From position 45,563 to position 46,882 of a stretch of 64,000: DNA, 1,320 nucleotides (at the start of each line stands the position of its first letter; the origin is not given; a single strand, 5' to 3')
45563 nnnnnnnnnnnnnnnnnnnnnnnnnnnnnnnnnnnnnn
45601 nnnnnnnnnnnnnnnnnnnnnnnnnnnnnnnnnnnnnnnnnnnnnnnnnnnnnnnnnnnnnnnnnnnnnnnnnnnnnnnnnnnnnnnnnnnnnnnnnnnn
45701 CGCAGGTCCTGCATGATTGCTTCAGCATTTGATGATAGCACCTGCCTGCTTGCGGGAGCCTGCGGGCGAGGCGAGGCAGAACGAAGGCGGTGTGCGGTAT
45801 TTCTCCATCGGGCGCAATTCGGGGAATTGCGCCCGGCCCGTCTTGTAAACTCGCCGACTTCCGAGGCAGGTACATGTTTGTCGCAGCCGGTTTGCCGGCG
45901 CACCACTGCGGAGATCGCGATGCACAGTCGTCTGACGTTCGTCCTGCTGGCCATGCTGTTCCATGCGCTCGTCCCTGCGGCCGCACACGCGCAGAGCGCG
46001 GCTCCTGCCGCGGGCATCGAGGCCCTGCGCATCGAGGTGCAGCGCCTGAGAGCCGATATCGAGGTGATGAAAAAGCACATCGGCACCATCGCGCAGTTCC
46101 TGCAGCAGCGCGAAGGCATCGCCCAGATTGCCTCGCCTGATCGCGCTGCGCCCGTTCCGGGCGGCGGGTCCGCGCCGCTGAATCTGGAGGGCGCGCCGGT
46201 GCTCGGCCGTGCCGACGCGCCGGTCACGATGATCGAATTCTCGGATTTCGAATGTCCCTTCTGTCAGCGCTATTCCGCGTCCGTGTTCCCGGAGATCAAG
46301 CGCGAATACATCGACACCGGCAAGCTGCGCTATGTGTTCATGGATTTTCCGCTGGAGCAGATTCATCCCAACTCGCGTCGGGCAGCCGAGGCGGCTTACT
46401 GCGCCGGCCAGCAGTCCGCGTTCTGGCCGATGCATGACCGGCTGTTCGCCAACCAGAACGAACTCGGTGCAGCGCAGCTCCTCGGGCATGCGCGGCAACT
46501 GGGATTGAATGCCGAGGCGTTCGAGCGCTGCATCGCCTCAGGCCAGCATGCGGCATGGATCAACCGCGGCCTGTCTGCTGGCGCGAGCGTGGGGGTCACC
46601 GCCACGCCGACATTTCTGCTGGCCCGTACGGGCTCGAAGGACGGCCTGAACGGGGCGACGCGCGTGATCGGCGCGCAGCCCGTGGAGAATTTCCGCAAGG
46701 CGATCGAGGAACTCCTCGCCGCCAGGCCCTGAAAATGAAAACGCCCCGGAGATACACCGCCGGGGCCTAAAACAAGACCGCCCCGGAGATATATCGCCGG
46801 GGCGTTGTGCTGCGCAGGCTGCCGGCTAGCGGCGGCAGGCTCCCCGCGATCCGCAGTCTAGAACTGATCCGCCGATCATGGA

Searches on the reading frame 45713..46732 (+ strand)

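Call 9: search_protein_families(library=pfam, proteins=[window:45713-46732:+], max_evalue=0.01)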
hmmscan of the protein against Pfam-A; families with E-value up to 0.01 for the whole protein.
window:45713-46732:+ (339 aa): 3 families
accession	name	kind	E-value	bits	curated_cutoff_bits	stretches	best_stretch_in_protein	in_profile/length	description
PF13462.12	Thioredoxin_4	-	2.3e-31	109.7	23.2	1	160-303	4-145/165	Thioredoxin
PF01323.26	DSBA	-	3.7e-14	53.4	25.6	1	174-331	3-190/191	DSBA-like thioredoxin domain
PF13098.12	Thioredoxin_2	-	7.6e-06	26.7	27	1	172-330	8-103/104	Thioredoxin-like domain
